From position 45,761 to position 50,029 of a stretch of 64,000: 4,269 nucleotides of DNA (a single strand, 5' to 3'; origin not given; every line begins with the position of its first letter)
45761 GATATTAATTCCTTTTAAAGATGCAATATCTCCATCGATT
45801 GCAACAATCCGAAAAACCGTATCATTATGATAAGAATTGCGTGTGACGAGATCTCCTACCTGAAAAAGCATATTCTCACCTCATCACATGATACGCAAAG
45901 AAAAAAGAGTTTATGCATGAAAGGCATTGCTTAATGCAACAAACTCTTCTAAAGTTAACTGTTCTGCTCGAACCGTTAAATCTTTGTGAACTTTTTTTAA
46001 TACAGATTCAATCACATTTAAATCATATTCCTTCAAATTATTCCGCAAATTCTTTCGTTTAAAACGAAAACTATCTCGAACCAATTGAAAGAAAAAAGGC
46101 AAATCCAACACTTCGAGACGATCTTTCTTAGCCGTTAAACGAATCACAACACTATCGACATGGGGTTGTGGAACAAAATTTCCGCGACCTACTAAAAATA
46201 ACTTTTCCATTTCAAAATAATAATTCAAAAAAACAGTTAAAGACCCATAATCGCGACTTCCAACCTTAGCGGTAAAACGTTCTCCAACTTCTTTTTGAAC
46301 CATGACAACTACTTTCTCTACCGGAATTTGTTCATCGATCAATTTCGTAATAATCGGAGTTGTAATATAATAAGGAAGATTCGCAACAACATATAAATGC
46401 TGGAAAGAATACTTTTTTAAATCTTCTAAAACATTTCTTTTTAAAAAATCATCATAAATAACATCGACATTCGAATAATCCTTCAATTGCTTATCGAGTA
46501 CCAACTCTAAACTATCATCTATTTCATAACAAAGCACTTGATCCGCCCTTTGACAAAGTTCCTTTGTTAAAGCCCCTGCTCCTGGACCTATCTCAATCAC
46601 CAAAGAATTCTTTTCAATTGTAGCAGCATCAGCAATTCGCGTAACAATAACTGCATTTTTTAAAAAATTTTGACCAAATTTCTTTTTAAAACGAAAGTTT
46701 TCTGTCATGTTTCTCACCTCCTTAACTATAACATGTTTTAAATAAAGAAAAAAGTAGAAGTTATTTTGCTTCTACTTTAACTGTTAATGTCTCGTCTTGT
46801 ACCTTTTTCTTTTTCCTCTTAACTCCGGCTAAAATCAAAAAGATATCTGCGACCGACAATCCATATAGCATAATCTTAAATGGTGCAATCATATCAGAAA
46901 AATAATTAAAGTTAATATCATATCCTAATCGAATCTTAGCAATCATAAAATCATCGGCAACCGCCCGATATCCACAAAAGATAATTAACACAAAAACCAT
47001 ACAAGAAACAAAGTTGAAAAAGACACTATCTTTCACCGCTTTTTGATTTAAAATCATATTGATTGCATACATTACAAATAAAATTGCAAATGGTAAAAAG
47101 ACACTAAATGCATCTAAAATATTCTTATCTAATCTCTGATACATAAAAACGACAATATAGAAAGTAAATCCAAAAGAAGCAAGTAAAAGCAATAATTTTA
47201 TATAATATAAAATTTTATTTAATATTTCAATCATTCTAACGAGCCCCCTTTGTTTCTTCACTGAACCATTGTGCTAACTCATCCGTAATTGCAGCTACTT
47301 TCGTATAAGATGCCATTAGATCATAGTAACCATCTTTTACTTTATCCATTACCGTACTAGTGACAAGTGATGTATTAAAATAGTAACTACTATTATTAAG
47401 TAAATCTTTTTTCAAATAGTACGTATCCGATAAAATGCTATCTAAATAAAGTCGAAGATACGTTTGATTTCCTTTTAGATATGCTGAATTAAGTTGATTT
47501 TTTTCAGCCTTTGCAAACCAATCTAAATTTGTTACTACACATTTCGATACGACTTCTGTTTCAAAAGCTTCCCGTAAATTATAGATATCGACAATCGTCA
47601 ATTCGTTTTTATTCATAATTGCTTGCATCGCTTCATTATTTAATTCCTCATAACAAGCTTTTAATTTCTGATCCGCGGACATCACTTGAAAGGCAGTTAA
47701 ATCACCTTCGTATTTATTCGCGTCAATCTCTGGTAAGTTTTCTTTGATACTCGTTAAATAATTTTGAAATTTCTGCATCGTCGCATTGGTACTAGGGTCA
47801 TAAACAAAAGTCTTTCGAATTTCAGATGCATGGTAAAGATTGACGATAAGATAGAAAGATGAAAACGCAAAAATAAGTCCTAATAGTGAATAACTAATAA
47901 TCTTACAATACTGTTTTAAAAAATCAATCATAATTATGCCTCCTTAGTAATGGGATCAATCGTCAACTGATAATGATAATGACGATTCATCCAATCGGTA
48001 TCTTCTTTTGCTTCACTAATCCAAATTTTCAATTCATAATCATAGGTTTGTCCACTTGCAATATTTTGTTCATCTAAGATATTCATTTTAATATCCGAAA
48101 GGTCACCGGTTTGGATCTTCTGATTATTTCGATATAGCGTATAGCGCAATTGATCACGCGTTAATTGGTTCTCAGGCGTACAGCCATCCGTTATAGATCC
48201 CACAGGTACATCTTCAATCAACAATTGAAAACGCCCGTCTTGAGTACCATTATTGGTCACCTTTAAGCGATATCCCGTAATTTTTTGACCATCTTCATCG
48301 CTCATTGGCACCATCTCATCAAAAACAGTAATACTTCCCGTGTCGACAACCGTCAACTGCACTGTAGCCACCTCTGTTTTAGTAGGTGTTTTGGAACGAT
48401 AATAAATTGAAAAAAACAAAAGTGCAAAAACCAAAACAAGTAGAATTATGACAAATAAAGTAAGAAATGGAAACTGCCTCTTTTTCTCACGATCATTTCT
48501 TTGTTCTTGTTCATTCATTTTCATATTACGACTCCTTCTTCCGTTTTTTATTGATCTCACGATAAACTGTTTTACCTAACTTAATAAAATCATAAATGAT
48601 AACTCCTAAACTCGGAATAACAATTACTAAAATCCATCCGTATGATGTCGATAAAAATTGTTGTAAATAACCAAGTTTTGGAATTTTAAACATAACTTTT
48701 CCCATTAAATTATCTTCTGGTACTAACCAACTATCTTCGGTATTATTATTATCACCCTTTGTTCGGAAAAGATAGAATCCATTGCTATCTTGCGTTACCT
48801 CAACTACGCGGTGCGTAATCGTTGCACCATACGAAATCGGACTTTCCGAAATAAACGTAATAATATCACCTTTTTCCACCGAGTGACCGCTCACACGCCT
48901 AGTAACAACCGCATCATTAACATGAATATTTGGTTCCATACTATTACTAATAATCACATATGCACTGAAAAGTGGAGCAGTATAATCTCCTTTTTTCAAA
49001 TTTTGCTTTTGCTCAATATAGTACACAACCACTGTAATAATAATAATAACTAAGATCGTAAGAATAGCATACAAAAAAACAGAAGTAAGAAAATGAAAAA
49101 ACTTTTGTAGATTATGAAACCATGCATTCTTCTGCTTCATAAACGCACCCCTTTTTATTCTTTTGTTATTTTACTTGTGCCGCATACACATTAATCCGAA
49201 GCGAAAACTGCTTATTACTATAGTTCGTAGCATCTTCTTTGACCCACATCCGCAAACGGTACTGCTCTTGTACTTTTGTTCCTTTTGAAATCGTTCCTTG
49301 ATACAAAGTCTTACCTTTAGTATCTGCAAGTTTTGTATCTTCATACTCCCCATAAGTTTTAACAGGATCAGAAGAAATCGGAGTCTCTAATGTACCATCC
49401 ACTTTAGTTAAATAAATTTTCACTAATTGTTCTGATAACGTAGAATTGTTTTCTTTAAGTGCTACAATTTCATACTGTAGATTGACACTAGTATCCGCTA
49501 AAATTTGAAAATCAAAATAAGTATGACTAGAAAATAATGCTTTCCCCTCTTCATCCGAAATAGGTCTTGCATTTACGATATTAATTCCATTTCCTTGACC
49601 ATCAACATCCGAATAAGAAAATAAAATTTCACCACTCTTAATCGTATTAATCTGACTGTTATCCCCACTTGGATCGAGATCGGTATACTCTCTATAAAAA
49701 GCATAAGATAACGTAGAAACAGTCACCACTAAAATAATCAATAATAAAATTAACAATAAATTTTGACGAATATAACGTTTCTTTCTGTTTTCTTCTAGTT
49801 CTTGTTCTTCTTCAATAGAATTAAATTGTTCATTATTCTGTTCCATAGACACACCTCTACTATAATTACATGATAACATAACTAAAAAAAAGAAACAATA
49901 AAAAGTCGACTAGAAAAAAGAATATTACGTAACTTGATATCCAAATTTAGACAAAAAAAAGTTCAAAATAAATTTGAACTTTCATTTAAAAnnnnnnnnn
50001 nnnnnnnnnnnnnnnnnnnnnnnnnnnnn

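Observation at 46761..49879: SipW-type signal peptidase operon with multiple cognate secreted substrates inserted between yabE and ksgA: putative extracellular fibre/matrix system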

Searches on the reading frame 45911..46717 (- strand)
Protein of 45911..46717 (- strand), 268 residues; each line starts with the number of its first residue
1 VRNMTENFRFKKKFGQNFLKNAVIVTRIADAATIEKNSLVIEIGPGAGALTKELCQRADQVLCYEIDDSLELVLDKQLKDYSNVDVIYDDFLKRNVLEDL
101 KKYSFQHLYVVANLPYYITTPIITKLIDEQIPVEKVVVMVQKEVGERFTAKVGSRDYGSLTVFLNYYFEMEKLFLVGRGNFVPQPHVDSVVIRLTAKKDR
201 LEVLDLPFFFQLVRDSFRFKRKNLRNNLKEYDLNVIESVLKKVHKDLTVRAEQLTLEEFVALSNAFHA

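Call 3: search_protein_families(library=pfam, max_evalue=0.1, proteins=[window:45911-46717:-])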
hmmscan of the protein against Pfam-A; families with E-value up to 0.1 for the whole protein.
window:45911-46717:- (268 aa): 2 families
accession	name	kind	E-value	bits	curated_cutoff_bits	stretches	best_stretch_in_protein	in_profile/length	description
PF00398.26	RrnaAD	-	5.4e-64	216.3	24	1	8-264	2-259/263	Ribosomal RNA adenine dimethylase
PF13649.12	Methyltransf_25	-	0.03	15.4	27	1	40-128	1-87/97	Methyltransferase domain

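Call 4: search_protein_families(library=ncbifam, max_evalue=0.1, proteins=[window:45911-46717:-])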
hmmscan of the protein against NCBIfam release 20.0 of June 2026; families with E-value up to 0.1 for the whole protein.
window:45911-46717:- (268 aa): 31 families (the best 25 are shown)
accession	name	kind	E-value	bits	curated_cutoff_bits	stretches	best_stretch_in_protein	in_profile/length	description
TIGR00755.1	ksgA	equivalog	4.8e-76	255.4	171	1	8-265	1-255/256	16S rRNA (adenine(1518)-N(6)/adenine(1519)-N(6))-dimethyltransferase RsmA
NF000499.2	Erm23S_rRNA_broad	equivalog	5.1e-46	157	212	1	15-264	2-242/244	23S ribosomal RNA methyltransferase Erm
NF011486.0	PRK14896.1-1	equivalog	5.1e-34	117.6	450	1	12-264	24-274/284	16S ribosomal RNA methyltransferase A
NF000337.1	erm_SHROVE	exception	1e-29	103.6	320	1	11-201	3-183/248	ErmE/ErmH/ErmO/ErmR family 23S rRNA (adenine(2058)-N(6))-methyltransferase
NF012219.1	erm_C_23S_MT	exception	4e-19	69.1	530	1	13-212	7-194/244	23S rRNA (adenine(2058)-N(6))-methyltransferase Erm(C)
NF012222.1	erm_A_23S_MT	exception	4.5e-19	68.9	475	1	13-265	7-238/243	23S rRNA (adenine(2058)-N(6))-methyltransferase Erm(A)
NF000077.1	Erm42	exception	6.8e-19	68.2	600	1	7-194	11-189/303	23S rRNA (adenine(2058)-N(6))-methyltransferase Erm(42)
NF000411.1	Erm45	exception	6.8e-17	62.1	525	1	12-197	5-178/245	23S rRNA (adenine(2058)-N(6))-methyltransferase Erm(45)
NF012223.0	erm_F_23S_MT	exception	4.1e-16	59.1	575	1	14-198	11-186/266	23S rRNA (adenine(2058)-N(6))-methyltransferase Erm(F)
NF042988.1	Erm46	exception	4.4e-16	58.9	503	1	11-225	8-209/255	23S rRNA (adenine(2058)-N(6))-methyltransferase Erm(46)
NF045543.1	erm_G_23S_MT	exception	5.9e-16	59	515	1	13-265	7-238/244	23S rRNA (adenine(2058)-N(6))-methyltransferase Erm(G)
NF042938.1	Erm55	exception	6.1e-16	58.3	525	1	11-198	8-181/270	23S rRNA (adenine(2058)-N(6))-methyltransferase Erm(55)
NF000047.1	ErmV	exception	2.3e-15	56.6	500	1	7-199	4-188/259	23S rRNA (adenine(2058)-N(6))-methyltransferase Erm(V)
NF012220.1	erm_B_23S_MT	exception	2.3e-14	53.5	525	1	13-198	6-179/245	23S rRNA (adenine(2058)-N(6))-methyltransferase Erm(B)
NF000412.1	Erm43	exception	8.6e-14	51.6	500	1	13-208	7-190/243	23S rRNA (adenine(2058)-N(6))-methyltransferase Erm(43)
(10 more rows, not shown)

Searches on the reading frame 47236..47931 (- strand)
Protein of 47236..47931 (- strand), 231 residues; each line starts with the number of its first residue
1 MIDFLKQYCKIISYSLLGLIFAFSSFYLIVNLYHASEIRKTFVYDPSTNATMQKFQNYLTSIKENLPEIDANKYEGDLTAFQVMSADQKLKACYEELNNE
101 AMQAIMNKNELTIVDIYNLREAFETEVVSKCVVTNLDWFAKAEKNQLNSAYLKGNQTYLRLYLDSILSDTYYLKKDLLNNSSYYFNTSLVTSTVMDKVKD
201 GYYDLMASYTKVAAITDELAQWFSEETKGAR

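Call 3: search_protein_families(library=pfam, max_evalue=0.1, proteins=[window:47236-47931:-])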
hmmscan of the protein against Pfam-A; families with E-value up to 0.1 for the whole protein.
window:47236-47931:- (231 aa): 1 family
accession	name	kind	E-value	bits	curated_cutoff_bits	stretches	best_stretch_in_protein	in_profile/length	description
PF13315.11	DUF4085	-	0.023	14.8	24.1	1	44-125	90-172/205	Protein of unknown function (DUF4085)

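Call 4: search_protein_families(library=ncbifam, max_evalue=0.1, proteins=[window:47236-47931:-])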
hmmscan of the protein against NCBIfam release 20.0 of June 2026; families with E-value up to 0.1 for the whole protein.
window:47236-47931:- (231 aa): 1 family
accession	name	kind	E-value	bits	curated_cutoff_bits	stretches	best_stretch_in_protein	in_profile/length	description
NF002744.0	PRK02746.1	equivalog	0.067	12.3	425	1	79-142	40-103/346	4-hydroxythreonine-4-phosphate dehydrogenase PdxA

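Call 44: find_homologous_proteins(query=window:47236-47931:-, max_evalue=0.001)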
Query window:47236-47931:- (231 aa): 13 proteins with E <= 0.001 among 156 candidates.
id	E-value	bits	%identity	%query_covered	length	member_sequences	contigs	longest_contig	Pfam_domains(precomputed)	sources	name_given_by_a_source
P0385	1.1e-143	494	99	100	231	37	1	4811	-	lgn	-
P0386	1.6e-79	285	56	99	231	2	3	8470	-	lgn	-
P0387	4.2e-78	280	55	99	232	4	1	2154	-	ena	-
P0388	1.8e-74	268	55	100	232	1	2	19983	-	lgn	-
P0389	6.5e-74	266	60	90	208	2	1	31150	-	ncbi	ncbi:MAG: hypothetical protein RSB99_00770 [Bacilli bacterium]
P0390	1.3e-58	216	43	99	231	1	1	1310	-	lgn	-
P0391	3.4e-57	212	42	99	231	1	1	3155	-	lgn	-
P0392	1.1e-52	197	42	99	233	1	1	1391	-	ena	-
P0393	6.5e-51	191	37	99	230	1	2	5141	-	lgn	-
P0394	1.6e-50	190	37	99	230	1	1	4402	-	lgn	-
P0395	1.0e-46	178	36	99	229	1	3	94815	-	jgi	-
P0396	6.3e-45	172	34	99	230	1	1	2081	-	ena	-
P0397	3.0e-42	163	33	99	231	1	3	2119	-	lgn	-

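Call 58: predict_structure(alignment_id=A3)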
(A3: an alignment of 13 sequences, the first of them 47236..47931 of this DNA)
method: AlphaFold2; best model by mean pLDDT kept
length: 231 residues; sequences in the alignment: 13
mean_pLDDT: 80.9   pTM: 0.73
mean pLDDT of the five models: 80.9, 80.8, 79.8, 78.8, 78.3
residues with pLDDT >= 90: 88; 70-90: 97; 50-70: 23; < 50: 23
segments of 3 or more residues with pLDDT < 50: 174-195
pLDDT, mean of each block of 10 residues (from residue 1): 77 83 71 61 85 95 95 91 95 96 91 81 87 91 89 89 78 46 39 54 87 95 90 61
secondary structure, 60 per line:
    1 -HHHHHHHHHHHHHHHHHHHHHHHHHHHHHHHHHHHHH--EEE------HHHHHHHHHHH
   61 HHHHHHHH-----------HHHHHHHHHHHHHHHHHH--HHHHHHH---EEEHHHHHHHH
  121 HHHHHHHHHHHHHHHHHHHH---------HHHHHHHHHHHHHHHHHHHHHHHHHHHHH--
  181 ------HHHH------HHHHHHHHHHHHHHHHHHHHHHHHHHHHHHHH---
elements in order: H2-38 E41-43 H50-68 H80-97 H100-106 E110-112 H113-140 H150-178 H187-190 H197-228

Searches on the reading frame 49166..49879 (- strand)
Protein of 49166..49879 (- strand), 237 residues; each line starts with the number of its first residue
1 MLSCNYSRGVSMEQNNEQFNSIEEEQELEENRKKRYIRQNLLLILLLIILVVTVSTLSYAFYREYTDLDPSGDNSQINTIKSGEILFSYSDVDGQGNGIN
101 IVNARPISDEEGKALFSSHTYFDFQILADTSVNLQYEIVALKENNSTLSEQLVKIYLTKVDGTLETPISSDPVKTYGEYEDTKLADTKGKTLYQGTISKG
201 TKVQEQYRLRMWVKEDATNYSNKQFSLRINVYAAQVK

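Call 3: search_protein_families(library=pfam, max_evalue=0.1, proteins=[window:49166-49879:-])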
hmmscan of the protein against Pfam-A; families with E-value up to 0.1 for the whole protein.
window:49166-49879:- (237 aa): 1 family
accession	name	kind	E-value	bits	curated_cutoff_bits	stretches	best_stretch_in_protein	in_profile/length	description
PF09889.16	DUF2116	-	0.015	15.7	26.8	1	16-54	16-54/59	Probable treble clef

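Call 4: search_protein_families(library=ncbifam, max_evalue=0.1, proteins=[window:49166-49879:-])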
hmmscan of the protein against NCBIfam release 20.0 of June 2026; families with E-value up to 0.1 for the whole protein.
window:49166-49879:- (237 aa): 2 families
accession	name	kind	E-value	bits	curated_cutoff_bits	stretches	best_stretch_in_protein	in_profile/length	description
NF040883.1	amid_act_ActS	equivalog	0.049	12.9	375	0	82-105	122-145/242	amidase activator ActS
NF038219.1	IcmV_IVB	equivalog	0.061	13.4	100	0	13-64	48-97/149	type IVB secretion system protein IcmV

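Call 67: search_protein_families(library=ncbifam, max_evalue=10, proteins=[window:49166-49846:-])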
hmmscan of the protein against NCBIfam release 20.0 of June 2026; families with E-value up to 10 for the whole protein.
window:49166-49846:- (226 aa): 2 families
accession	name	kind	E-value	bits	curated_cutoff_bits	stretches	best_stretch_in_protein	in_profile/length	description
NF040883.1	amid_act_ActS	equivalog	0.042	13.1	375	2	71-94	122-145/242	amidase activator ActS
NF038219.1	IcmV_IVB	equivalog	0.098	12.7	100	1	3-53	49-97/149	type IVB secretion system protein IcmV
